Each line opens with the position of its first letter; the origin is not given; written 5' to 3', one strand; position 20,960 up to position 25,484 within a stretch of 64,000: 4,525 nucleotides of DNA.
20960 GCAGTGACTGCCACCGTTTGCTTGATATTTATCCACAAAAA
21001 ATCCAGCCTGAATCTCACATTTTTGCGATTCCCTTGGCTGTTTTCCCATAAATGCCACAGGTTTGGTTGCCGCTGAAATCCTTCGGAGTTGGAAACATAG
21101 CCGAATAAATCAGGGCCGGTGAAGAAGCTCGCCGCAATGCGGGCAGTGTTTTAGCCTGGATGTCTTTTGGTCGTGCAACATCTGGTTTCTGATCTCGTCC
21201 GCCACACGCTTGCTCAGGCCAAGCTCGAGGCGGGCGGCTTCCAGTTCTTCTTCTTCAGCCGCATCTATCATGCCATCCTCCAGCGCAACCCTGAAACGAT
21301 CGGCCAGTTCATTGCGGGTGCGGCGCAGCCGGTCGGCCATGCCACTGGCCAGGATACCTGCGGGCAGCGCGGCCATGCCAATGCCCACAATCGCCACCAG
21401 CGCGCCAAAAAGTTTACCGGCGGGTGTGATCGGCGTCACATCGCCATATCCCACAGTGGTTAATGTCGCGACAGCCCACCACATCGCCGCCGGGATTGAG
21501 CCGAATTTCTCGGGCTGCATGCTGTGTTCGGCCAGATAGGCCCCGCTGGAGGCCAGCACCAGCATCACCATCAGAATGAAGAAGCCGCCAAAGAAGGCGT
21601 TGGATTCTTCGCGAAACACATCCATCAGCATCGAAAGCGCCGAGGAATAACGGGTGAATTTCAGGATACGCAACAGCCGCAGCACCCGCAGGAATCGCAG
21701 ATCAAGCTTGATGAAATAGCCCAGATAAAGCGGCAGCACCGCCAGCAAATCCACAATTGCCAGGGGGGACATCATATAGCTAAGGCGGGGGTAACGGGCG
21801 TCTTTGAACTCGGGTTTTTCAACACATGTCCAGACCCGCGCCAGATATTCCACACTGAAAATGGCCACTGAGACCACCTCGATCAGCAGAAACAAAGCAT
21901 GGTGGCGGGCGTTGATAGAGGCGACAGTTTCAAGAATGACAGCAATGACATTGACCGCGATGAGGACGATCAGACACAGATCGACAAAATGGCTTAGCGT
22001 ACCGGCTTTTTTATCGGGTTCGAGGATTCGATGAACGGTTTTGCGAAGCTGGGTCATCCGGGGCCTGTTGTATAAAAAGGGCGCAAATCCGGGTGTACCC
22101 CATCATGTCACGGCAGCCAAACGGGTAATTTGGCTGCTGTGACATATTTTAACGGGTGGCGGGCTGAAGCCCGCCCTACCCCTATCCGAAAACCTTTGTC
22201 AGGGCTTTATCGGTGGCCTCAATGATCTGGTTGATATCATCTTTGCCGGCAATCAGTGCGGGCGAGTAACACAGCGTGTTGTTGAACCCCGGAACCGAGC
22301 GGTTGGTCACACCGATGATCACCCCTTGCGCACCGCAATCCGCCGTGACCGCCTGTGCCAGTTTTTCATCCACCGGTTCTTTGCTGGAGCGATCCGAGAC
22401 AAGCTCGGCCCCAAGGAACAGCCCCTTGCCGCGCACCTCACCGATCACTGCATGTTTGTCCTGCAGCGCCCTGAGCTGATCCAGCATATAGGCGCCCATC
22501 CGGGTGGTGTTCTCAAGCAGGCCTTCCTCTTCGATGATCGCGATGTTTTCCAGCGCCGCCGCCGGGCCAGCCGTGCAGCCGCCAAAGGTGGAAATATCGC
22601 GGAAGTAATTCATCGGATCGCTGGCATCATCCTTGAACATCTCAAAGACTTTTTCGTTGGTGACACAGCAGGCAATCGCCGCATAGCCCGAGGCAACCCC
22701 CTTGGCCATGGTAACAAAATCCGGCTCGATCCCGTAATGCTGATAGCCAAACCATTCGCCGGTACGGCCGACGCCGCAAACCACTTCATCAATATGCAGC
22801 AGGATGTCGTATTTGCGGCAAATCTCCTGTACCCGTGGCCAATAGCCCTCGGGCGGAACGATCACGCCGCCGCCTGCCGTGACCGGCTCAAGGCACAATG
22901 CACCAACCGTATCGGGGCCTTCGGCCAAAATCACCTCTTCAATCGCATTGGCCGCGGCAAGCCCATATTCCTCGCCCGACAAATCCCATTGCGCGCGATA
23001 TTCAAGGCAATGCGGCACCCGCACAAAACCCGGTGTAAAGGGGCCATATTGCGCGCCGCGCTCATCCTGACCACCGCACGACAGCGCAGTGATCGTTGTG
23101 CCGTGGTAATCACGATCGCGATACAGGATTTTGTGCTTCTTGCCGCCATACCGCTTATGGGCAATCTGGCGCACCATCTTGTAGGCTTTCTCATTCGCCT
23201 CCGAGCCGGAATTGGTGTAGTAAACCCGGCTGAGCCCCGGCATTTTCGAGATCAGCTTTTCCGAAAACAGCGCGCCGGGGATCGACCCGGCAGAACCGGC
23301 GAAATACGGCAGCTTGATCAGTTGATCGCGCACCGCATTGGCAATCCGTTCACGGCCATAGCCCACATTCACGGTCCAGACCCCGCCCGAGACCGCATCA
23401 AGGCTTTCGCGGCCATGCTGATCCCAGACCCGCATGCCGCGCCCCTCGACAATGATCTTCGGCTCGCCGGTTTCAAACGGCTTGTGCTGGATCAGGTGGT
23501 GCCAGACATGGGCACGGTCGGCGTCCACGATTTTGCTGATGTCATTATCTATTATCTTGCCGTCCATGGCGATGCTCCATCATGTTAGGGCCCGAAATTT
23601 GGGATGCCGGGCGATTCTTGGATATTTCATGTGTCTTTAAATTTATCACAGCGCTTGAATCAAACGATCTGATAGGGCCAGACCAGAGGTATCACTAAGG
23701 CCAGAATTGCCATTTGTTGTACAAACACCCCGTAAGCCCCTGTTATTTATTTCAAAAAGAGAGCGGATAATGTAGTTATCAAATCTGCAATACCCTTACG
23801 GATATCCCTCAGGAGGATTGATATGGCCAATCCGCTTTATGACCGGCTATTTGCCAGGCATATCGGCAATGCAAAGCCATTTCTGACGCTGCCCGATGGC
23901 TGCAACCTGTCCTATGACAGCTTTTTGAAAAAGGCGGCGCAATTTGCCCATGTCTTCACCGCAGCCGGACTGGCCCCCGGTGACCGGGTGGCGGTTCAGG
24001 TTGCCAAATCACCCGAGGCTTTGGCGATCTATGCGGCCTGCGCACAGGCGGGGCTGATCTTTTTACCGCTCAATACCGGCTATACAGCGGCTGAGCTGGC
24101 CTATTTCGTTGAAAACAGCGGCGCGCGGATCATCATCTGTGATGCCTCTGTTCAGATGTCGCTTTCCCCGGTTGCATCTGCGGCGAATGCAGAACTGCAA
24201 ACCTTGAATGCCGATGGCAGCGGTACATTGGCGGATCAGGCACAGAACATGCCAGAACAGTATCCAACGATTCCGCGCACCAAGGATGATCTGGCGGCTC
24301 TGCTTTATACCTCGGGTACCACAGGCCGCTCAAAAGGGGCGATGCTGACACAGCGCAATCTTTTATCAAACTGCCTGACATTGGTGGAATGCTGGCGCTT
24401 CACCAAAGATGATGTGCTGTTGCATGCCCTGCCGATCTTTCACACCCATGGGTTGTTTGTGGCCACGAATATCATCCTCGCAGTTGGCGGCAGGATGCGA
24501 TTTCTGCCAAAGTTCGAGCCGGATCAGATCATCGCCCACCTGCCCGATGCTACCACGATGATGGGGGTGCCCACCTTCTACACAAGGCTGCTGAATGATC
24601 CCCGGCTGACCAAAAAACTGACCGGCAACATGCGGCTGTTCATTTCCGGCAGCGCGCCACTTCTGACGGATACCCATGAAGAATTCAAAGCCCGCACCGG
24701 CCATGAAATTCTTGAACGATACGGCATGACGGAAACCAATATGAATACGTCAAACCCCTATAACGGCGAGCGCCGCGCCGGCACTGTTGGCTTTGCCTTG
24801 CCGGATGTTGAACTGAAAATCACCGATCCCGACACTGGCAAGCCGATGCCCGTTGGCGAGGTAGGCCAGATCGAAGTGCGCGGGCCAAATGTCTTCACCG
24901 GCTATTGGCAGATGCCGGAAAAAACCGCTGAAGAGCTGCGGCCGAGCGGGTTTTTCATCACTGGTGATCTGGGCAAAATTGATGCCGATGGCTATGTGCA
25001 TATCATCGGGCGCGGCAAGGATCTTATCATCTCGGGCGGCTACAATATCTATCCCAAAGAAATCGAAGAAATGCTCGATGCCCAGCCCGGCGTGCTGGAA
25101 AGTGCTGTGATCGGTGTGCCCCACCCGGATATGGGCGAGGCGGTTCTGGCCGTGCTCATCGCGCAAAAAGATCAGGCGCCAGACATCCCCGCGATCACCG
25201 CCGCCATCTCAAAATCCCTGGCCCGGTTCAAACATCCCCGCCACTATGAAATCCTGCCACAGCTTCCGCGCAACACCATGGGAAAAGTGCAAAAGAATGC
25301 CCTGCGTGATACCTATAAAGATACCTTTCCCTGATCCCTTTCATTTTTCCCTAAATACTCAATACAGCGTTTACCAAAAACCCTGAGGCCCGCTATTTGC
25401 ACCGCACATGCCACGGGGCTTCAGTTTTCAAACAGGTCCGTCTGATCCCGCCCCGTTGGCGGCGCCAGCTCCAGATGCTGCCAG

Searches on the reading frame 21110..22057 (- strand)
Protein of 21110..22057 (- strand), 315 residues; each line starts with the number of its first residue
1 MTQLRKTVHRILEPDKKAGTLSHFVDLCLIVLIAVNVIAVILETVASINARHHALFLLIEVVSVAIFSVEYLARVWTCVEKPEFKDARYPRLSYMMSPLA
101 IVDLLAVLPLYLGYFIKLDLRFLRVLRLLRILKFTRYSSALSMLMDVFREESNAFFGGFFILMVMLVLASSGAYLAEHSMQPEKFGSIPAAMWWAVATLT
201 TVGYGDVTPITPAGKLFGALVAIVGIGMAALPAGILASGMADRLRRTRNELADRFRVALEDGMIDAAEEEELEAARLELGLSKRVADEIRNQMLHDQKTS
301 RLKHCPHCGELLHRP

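Call 77: search_protein_families(library=pfam, proteins=[window:21110-22057:-], max_evalue=0.0001)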
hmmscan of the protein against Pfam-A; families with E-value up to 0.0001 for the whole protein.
window:21110-22057:- (315 aa): 2 families
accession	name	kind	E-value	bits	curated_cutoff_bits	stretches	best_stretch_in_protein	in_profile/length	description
PF00520.37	Ion_trans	-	1.3e-32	113.4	25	1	24-242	3-235/241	Ion transport protein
PF07885.22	Ion_trans_2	-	7.4e-15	55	22.5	1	163-237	2-74/79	Ion channel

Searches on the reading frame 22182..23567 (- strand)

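Call 77: search_protein_families(library=pfam, proteins=[window:22182-23567:-], max_evalue=0.0001)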
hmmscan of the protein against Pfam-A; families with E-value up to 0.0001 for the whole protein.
window:22182-23567:- (461 aa): 1 family
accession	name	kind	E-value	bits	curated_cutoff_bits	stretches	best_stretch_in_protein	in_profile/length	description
PF00202.27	Aminotran_3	-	1.8e-86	290.8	30.5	1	38-456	12-403/403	Aminotransferase class-III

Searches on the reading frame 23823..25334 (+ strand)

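Call 77: search_protein_families(library=pfam, proteins=[window:23823-25334:+], max_evalue=0.0001)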
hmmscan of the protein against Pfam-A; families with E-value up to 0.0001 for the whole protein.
window:23823-25334:+ (503 aa): 2 families
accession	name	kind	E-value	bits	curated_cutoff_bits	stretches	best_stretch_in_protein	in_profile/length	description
PF00501.34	AMP-binding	-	3.7e-86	289.8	29.9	1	20-362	13-384/384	AMP-binding enzyme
PF13193.12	AMP-binding_C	-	2.1e-12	48.2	24.5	1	413-488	1-76/76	AMP-binding enzyme C-terminal domain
